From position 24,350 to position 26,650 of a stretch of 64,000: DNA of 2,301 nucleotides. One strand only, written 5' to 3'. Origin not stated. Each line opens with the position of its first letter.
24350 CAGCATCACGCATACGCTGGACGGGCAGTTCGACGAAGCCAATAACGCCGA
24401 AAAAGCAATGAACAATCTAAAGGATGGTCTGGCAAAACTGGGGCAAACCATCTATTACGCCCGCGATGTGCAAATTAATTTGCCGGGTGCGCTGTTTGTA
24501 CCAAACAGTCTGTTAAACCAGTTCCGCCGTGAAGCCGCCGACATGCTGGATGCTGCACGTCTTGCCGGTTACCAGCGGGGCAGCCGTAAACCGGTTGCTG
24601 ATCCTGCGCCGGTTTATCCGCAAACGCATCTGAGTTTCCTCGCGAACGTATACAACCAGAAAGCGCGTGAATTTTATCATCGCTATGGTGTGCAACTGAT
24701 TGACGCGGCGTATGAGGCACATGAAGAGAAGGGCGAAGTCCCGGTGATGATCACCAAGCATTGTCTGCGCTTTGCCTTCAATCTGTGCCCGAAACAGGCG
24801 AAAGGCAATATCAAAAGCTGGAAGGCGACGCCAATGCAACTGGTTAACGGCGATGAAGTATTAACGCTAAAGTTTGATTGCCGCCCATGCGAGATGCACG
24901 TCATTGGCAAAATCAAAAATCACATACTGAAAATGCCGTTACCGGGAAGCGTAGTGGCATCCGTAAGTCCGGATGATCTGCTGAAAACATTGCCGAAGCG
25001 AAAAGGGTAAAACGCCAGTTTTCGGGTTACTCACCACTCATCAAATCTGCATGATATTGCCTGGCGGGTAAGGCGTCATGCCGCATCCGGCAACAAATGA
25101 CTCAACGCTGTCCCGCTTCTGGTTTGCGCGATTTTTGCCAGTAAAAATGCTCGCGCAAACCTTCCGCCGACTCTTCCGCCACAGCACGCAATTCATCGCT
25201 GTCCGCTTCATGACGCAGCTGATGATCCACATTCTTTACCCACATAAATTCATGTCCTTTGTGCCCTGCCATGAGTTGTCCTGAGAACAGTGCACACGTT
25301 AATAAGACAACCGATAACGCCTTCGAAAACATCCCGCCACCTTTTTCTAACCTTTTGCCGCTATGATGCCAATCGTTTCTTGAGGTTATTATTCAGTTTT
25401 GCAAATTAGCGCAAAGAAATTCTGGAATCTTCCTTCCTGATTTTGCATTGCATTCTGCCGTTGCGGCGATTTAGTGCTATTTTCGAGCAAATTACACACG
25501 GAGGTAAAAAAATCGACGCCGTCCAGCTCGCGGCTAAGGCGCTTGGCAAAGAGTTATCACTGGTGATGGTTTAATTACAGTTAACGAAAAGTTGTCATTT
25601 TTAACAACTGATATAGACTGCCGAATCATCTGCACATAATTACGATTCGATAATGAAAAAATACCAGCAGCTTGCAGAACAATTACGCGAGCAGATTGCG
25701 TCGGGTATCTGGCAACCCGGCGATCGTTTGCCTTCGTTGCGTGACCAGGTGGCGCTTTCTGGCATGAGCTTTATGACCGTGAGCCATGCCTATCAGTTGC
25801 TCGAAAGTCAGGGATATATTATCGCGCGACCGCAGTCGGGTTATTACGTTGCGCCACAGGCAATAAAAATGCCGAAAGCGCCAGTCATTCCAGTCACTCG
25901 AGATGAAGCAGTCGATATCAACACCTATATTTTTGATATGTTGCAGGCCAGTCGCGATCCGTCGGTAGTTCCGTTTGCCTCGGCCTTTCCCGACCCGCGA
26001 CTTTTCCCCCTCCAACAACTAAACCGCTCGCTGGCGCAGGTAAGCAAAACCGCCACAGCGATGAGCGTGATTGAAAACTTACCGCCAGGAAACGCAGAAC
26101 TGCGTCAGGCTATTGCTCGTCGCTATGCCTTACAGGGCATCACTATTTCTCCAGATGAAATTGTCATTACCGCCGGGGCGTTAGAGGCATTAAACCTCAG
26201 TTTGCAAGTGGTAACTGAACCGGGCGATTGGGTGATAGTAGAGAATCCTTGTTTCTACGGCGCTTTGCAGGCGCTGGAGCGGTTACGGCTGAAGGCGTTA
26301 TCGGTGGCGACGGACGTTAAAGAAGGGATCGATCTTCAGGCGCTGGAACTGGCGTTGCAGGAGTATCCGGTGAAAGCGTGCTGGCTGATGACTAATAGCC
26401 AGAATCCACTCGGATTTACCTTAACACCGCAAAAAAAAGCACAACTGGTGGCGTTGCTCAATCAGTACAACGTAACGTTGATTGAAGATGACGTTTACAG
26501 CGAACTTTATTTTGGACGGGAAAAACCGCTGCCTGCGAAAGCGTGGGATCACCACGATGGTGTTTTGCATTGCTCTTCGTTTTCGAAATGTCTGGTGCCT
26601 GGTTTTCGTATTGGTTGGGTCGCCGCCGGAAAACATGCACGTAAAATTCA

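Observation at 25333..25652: Only a 3' scar of a hicB-like gene lies between yncJ and ydcR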

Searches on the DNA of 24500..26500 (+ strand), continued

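Call 13: search_dna_similar(query=window:25484-25533:+, collection=ecoli_genomes, mode=distant, max_rows=60, rows=best, max_evalue=1e-8)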
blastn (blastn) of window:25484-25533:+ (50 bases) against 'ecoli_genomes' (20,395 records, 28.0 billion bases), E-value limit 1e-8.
Records with a match: 64; places in all: 64; records where one place covers at least 80% of the query: 64.
Genomes with a match: 64 of 5426; with a place that covers at least 80% of the query: 64. Places per genome that has any: lowest 1, median 1, highest 1. On chromosomes: 64 places; on plasmids: 0.
Best place of each record, by identity: >=99% 2; 95-99% 62.
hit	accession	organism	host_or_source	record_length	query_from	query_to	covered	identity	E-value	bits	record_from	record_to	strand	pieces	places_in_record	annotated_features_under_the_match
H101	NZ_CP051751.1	Escherichia coli strain SCU-301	Homo sapiens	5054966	1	50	100%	100.0%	2e-16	92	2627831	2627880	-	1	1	type II toxin-antitoxin system HicB family antitoxin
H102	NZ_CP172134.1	Escherichia coli strain GF131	chicken meat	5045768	1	50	100%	100.0%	2e-16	92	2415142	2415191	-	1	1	type II toxin-antitoxin system HicB family antitoxin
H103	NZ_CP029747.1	Escherichia coli strain 2016C-3878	Homo sapiens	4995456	1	50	100%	98.0%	7e-15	87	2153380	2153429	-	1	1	type II toxin-antitoxin system HicB family antitoxin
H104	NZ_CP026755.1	Escherichia coli strain AR_0077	missing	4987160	1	50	100%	98.0%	7e-15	87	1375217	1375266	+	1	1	type II toxin-antitoxin system HicB family antitoxin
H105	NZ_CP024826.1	Escherichia coli strain CREC-544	Homo sapiens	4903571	1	50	100%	98.0%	7e-15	87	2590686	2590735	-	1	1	type II toxin-antitoxin system HicB family antitoxin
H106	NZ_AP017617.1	Escherichia coli strain MRY15-117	Bos taurus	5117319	1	50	100%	98.0%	7e-15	87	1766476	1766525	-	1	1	type II toxin-antitoxin system HicB family antitoxin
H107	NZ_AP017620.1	Escherichia coli strain MRY15-131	Bos taurus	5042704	1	50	100%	98.0%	7e-15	87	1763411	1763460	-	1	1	type II toxin-antitoxin system HicB family antitoxin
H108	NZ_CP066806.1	Escherichia coli strain TCM3e1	Homo sapiens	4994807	1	50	100%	98.0%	7e-15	87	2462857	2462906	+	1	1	type II toxin-antitoxin system HicB family antitoxin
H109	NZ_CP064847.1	Escherichia coli strain 20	wastewater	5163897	1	50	100%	98.0%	7e-15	87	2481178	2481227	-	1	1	type II toxin-antitoxin system HicB family antitoxin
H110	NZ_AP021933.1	Escherichia coli strain WP2-W18-ESBL-08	-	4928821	1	50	100%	98.0%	7e-15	87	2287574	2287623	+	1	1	type II toxin-antitoxin system HicB family antitoxin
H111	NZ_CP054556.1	Escherichia coli strain LWY24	chicken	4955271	1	50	100%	98.0%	7e-15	87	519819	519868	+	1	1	type II toxin-antitoxin system HicB family antitoxin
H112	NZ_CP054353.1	Escherichia coli strain SCU-172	Homo sapiens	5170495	1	50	100%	98.0%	7e-15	87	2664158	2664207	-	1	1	type II toxin-antitoxin system HicB family antitoxin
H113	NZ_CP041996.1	Escherichia coli strain AR Bank #0349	Homo sapiens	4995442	1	50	100%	98.0%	7e-15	87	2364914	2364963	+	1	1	type II toxin-antitoxin system HicB family antitoxin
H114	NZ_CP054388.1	Escherichia coli strain 1517k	Gallus gallus domesticus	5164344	1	50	100%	98.0%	7e-15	87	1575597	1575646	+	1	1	type II toxin-antitoxin system HicB family antitoxin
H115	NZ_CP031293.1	Escherichia coli strain EC17GD31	Homo sapiens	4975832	1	50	100%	98.0%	7e-15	87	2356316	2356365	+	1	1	type II toxin-antitoxin system HicB family antitoxin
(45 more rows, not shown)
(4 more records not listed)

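Call 14: search_dna_similar(query=L001:1834-2771:+, collection=ecoli_genomes, mode=near, max_rows=60, rows=spread)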
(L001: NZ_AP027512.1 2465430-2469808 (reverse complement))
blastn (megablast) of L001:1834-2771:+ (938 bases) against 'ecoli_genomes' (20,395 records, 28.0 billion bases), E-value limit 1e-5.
Records with a match: 5414; places in all: 5450; records where one place covers at least 80% of the query: 4248.
Genomes with a match: 5414 of 5426; with a place that covers at least 80% of the query: 4248. Places per genome that has any: lowest 1, median 1, highest 2. On chromosomes: 5445 places; on plasmids: 5.
Best place of each record, by identity: >=99% 113; 95-99% 5224; 90-95% 77.
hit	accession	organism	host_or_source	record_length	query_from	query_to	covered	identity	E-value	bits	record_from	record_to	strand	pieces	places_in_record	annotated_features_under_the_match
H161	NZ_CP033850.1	Escherichia coli strain FDAARGOS_497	Homo sapiens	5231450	1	938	100%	100.0%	0e+0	1733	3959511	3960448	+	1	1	hicB: type II toxin-antitoxin system antitoxin HicB | hicA: type II toxin-antitoxin system mRNA interferase toxin HicA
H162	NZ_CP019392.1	Escherichia coli strain XH992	Homo sapiens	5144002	1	938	100%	99.5%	0e+0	1705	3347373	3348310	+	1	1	hicB: type II toxin-antitoxin system antitoxin HicB | hicA: type II toxin-antitoxin system mRNA interferase toxin HicA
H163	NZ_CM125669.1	Escherichia coli strain 2020N21-110-15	not applicable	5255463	1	938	100%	98.8%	0e+0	1672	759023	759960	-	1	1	hicB: type II toxin-antitoxin system antitoxin HicB | hicA: type II toxin-antitoxin system mRNA interferase toxin HicA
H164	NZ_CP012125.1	Escherichia coli strain DH1Ec095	missing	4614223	1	938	100%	98.4%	0e+0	1650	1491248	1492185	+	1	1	hicB: type II toxin-antitoxin system antitoxin HicB | hicA: type II toxin-antitoxin system mRNA interferase toxin HicA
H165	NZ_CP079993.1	Escherichia coli strain EV36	laboratory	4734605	1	938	100%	98.4%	0e+0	1650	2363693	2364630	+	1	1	hicB: type II toxin-antitoxin system antitoxin HicB | hicA: type II toxin-antitoxin system mRNA interferase toxin HicA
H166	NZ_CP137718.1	Escherichia coli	missing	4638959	1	938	100%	98.4%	0e+0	1650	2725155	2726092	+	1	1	hicB: type II toxin-antitoxin system antitoxin HicB | hicA: type II toxin-antitoxin system mRNA interferase toxin HicA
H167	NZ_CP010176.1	Escherichia coli strain H10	not applicable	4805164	1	938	100%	98.3%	0e+0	1644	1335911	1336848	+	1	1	hicB: type II toxin-antitoxin system antitoxin HicB | hicA: type II toxin-antitoxin system mRNA interferase toxin HicA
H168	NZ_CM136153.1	Escherichia coli strain PRO_A-1482-6W-A_ESBL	Homo sapiens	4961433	1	938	100%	98.3%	0e+0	1644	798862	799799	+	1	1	hicB: type II toxin-antitoxin system antitoxin HicB | hicA: type II toxin-antitoxin system mRNA interferase toxin HicA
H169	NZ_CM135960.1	Escherichia coli strain YZB902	Chicken feces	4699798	1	938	100%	98.2%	0e+0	1639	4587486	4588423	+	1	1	hicB: type II toxin-antitoxin system antitoxin HicB | hicA: type II toxin-antitoxin system mRNA interferase toxin HicA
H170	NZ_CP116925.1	Escherichia coli strain MLI104K2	Homo sapiens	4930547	4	938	100%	98.5%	0e+0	1650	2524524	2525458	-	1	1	hicB: type II toxin-antitoxin system antitoxin HicB | hicA: type II toxin-antitoxin system mRNA interferase toxin HicA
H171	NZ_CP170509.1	Escherichia coli strain 30088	Homo sapiens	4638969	4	938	100%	98.5%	0e+0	1650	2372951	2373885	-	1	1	hicB: type II toxin-antitoxin system antitoxin HicB | hicA: type II toxin-antitoxin system mRNA interferase toxin HicA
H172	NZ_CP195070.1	Escherichia coli strain J53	missing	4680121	4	938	100%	98.5%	0e+0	1650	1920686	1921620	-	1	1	hicB: type II toxin-antitoxin system antitoxin HicB | hicA: type II toxin-antitoxin system mRNA interferase toxin HicA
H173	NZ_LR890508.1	Escherichia coli strain MSB1_9I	Homo sapiens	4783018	4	938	100%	98.5%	0e+0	1650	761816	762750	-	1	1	hicB: type II toxin-antitoxin system antitoxin HicB | hicA: type II toxin-antitoxin system mRNA interferase toxin HicA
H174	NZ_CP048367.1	Escherichia coli strain 164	environment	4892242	4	938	100%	98.4%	0e+0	1644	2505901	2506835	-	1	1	hicB: type II toxin-antitoxin system antitoxin HicB | hicA: type II toxin-antitoxin system mRNA interferase toxin HicA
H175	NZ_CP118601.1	Escherichia coli strain NB4833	Homo sapiens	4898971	4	938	100%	98.4%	0e+0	1644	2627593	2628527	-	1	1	hicB: type II toxin-antitoxin system antitoxin HicB | hicA: type II toxin-antitoxin system mRNA interferase toxin HicA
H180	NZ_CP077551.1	Escherichia coli O111:H2 strain 08-3342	Homo sapiens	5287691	4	938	100%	98.3%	0e+0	1639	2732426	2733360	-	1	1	hicB: type II toxin-antitoxin system antitoxin HicB | hicA: type II toxin-antitoxin system mRNA interferase toxin HicA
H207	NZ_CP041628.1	Escherichia coli strain PE15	pig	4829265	1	755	80%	98.5%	0e+0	1334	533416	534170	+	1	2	hicB: type II toxin-antitoxin system antitoxin HicB | hicA: type II toxin-antitoxin system mRNA interferase toxin HicA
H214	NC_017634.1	Escherichia coli O83:H1 str. NRG 857C strain NRG 857C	-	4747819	1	938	53%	98.2%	7e-154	864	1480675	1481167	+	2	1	hicB: type II toxin-antitoxin system antitoxin HicB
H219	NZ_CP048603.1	Escherichia coli strain ChlosBP-23-1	Chlorocebus sabaeus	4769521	1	938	39%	97.8%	5e-81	628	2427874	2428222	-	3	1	type II toxin-antitoxin system HicB family antitoxin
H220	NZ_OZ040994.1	Escherichia coli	-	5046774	1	736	31%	97.3%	2e-79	496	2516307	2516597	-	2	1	type II toxin-antitoxin system HicB family antitoxin | PLP-dependent aminotransferase family protein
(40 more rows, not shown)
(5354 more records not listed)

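Call 15: get_annotated_region(hit=H219, flank=1500)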
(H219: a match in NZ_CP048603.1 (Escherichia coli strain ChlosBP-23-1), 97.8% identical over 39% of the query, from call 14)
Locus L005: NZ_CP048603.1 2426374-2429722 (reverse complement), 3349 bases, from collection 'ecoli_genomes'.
description: Escherichia coli strain ChlosBP-23-1 chromosome, complete genome
organism: Escherichia coli strain ChlosBP-23-1 (NCBI taxid 562)
replicon: chromosome; assembly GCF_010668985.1
host: Chlorocebus sabaeus; source: stool; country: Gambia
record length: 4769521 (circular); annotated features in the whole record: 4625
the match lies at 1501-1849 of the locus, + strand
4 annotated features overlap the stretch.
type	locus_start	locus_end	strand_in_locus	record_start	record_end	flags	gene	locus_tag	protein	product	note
CDS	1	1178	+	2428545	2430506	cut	rlhA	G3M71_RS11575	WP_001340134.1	23S rRNA 5-hydroxycytidine C2501 synthase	-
CDS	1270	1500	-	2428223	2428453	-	yncJ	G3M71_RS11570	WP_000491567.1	DUF2554 family protein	-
CDS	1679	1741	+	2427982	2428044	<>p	-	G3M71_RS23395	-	type II toxin-antitoxin system HicB family antitoxin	incomplete; partial in the middle of a contig; missing N-terminus and C-terminus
CDS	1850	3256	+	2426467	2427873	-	ydcR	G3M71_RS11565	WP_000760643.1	PLP-dependent aminotransferase family protein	-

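Call 16: get_annotated_region(hit=H220, flank=1500)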
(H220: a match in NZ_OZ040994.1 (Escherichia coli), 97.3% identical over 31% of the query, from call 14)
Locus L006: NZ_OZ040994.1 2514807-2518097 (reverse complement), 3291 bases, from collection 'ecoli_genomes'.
description: Escherichia coli isolate 30859_5#12 chromosome 1, complete sequence
organism: Escherichia coli (NCBI taxid 562)
replicon: chromosome; assembly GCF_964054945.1
host: -; source: -; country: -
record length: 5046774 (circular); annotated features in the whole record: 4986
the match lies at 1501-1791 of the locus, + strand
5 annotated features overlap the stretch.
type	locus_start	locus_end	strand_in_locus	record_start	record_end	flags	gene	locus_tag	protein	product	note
CDS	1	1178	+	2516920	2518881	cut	rlhA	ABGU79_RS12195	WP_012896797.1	23S rRNA 5-hydroxycytidine C2501 synthase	-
CDS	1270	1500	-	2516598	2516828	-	yncJ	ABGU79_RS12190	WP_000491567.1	DUF2554 family protein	-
CDS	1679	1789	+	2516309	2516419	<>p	-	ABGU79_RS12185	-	type II toxin-antitoxin system HicB family antitoxin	incomplete; partial in the middle of a contig; missing N-terminus and C-terminus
CDS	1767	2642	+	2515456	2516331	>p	-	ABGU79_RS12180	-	PLP-dependent aminotransferase family protein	incomplete; partial in the middle of a contig; missing N-terminus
CDS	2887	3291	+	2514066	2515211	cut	ydcS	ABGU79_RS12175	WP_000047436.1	putative ABC transporter substrate-binding protein YdcS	-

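Call 17: get_annotated_region(hit=H207, flank=2500)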
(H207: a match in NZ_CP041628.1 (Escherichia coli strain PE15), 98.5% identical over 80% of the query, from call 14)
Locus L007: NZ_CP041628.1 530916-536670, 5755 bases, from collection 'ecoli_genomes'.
description: Escherichia coli strain PE15 chromosome, complete genome
organism: Escherichia coli strain PE15 (NCBI taxid 562)
replicon: chromosome; assembly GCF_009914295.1
host: pig; source: -; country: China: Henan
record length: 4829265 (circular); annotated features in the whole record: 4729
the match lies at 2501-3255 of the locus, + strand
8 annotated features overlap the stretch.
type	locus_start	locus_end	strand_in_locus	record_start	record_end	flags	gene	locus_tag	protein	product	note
CDS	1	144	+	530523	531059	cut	sutR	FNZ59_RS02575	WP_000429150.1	DNA-binding transcriptional regulator SutR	-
CDS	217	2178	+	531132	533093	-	rlhA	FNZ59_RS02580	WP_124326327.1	23S rRNA 5-hydroxycytidine C2501 synthase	-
CDS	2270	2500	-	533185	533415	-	yncJ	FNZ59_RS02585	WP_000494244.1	YncJ family protein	-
CDS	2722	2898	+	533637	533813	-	hicA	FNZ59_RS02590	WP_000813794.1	type II toxin-antitoxin system mRNA interferase toxin HicA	-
CDS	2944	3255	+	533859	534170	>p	hicB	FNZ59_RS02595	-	type II toxin-antitoxin system antitoxin HicB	incomplete; partial in the middle of a contig; missing C-terminus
CDS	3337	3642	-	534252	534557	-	-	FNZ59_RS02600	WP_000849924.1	hypothetical protein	-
CDS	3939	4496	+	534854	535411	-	-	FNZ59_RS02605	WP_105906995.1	hypothetical protein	-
CDS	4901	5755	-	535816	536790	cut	-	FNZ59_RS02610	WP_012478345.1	IS30-like element ISApl1 family transposase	-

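Call 18: get_annotated_region(hit=H101, flank=6000)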
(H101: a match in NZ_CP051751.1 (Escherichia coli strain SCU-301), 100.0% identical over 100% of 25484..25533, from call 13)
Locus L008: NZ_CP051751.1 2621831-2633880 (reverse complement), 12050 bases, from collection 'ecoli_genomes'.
description: Escherichia coli strain SCU-301 chromosome, complete genome
organism: Escherichia coli strain SCU-301 (NCBI taxid 562)
replicon: chromosome; assembly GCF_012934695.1
host: Homo sapiens; source: rectal swab from healthy college student; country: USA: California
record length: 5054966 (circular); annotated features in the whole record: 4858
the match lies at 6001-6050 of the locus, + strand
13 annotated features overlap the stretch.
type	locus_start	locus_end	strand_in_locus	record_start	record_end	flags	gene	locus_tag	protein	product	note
CDS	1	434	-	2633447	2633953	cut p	tnpA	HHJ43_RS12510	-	IS200/IS605 family transposase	internal stop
CDS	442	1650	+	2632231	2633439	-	insQ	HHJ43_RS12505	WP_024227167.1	RNA-guided endonuclease InsQ/TnpB family protein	-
CDS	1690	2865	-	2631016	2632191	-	ydcO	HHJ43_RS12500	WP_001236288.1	BenE family transporter YdcO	-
CDS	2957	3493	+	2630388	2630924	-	sutR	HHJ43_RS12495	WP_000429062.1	DNA-binding transcriptional regulator SutR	-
CDS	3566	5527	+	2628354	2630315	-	rlhA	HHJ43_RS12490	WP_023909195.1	23S rRNA 5-hydroxycytidine C2501 synthase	-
CDS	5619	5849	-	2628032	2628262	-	yncJ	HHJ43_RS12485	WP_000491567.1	DUF2554 family protein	-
CDS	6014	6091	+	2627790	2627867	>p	-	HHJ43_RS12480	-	type II toxin-antitoxin system HicB family antitoxin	incomplete; partial in the middle of a contig; missing N-terminus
CDS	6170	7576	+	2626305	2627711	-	ydcR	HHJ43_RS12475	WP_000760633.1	PLP-dependent aminotransferase family protein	-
CDS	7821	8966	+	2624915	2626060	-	ydcS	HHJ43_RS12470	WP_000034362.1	putative ABC transporter substrate-binding protein YdcS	-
CDS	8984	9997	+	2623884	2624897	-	ydcT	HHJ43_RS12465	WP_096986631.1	ABC transporter ATP-binding protein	-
CDS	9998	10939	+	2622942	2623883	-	ydcU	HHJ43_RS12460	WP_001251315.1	ABC transporter permease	-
CDS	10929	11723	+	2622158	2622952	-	ydcV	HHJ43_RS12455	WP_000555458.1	ABC transporter permease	-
CDS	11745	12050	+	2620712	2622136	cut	patD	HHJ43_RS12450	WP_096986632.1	aminobutyraldehyde dehydrogenase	-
